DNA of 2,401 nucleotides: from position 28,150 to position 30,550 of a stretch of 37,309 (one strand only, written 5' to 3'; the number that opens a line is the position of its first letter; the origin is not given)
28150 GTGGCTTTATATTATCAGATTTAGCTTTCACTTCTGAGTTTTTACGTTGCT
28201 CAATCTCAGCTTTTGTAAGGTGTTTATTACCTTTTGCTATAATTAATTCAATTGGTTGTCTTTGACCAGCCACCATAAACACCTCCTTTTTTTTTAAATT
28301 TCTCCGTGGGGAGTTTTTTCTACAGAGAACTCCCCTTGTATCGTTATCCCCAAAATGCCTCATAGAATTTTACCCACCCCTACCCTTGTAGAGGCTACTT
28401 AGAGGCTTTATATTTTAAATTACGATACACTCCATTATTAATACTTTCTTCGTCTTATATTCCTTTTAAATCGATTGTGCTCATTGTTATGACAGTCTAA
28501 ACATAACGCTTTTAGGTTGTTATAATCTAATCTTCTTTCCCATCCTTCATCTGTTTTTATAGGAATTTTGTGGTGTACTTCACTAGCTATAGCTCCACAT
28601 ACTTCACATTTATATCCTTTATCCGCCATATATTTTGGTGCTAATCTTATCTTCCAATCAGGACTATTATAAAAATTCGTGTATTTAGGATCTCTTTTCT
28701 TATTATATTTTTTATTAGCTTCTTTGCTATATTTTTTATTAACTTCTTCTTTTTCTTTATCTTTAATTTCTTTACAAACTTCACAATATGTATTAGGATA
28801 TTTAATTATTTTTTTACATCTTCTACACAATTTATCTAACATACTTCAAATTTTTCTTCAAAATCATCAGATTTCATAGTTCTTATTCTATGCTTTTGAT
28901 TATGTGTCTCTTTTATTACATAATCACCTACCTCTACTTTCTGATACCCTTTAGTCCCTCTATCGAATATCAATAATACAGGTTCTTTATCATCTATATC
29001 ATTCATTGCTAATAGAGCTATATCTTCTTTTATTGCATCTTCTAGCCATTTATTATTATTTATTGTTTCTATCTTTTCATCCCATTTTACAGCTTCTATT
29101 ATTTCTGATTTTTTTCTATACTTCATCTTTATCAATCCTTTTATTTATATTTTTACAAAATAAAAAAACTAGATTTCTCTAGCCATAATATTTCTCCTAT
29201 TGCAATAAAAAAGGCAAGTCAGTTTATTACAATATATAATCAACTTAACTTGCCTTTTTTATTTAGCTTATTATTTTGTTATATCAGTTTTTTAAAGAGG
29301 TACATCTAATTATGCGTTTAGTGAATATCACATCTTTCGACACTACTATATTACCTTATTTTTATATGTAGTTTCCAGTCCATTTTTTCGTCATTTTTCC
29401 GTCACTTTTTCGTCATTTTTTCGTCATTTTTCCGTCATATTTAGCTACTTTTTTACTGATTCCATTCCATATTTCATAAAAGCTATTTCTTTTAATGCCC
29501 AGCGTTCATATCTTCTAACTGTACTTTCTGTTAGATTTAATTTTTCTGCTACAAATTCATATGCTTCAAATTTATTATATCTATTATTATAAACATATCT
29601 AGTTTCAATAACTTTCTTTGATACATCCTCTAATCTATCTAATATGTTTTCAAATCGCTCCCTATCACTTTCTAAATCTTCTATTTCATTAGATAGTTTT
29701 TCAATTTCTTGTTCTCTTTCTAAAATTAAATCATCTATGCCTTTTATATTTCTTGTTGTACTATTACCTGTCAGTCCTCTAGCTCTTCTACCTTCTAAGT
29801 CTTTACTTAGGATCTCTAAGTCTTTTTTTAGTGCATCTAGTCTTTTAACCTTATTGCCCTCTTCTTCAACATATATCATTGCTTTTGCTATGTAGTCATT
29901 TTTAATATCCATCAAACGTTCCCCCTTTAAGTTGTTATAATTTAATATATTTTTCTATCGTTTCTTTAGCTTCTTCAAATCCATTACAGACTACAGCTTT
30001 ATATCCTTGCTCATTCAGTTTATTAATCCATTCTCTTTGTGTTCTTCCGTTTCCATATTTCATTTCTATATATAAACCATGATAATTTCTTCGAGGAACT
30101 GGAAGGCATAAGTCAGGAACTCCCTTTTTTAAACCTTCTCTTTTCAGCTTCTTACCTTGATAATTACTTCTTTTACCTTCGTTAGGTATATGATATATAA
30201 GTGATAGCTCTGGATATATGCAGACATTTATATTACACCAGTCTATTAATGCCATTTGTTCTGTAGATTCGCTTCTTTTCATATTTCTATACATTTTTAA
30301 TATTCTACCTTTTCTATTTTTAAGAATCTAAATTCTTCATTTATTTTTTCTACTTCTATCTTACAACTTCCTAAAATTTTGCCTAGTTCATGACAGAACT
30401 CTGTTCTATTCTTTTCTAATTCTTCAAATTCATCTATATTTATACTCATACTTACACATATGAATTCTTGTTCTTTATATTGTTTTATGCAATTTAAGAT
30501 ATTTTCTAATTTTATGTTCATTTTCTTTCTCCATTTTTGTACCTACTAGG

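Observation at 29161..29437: Five helically phased 11-bp repeats, a weak -35 promoter and a terminated leader ahead of the late operon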

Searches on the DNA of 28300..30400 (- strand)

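Call 8: search_rna_families(source=window, start=28300, end=30400, threshold=evalue, max_evalue=10)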
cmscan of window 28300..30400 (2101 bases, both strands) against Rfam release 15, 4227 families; matches with E-value up to 10: 5.
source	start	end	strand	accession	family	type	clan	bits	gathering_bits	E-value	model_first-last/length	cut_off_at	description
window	29202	29265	-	RF00969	mir-556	Gene; miRNA;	-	25.5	84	0.074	1-88/88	no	mir-556 microRNA precursor family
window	29198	29268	+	RF00969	mir-556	Gene; miRNA;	-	25.2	84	0.089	1-88/88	no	mir-556 microRNA precursor family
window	29204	29263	-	RF04134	MIR7504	Gene; miRNA;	-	22.1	83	0.89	1-124/124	no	MIR7504 microRNA precursor family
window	28971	29005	-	RF00859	mir-234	Gene; miRNA;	CL00092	17.3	58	8.4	19-52/70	no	mir-234 microRNA precursor family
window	29420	29466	-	RF00521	SAM_alpha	Cis-reg; riboswitch;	-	14.3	36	4.9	1-79/79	no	Alpha-proteobacteria SAM riboswitch aptamer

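Call 11: search_dna_similar(query=window:28300-30400:-, collection=phages, mode=distant, max_rows=30)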
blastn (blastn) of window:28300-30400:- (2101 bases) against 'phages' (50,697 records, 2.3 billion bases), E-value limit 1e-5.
Records with a match: 1; places in all: 1; records where one place covers at least 80% of the query: 0.
Best place of each record, by identity: 60-80% 1.
By first word of the organism name: Terrisporobacter 1.
By host as written in the record: Terrisporobacter petrolearius DSL 1.
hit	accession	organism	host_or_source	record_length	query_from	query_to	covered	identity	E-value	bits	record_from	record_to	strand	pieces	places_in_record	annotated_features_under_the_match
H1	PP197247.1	Terrisporobacter phage TPDSL_ph2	Terrisporobacter petrolearius DSL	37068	115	350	11%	67.2%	8e-6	60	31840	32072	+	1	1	hypothetical protein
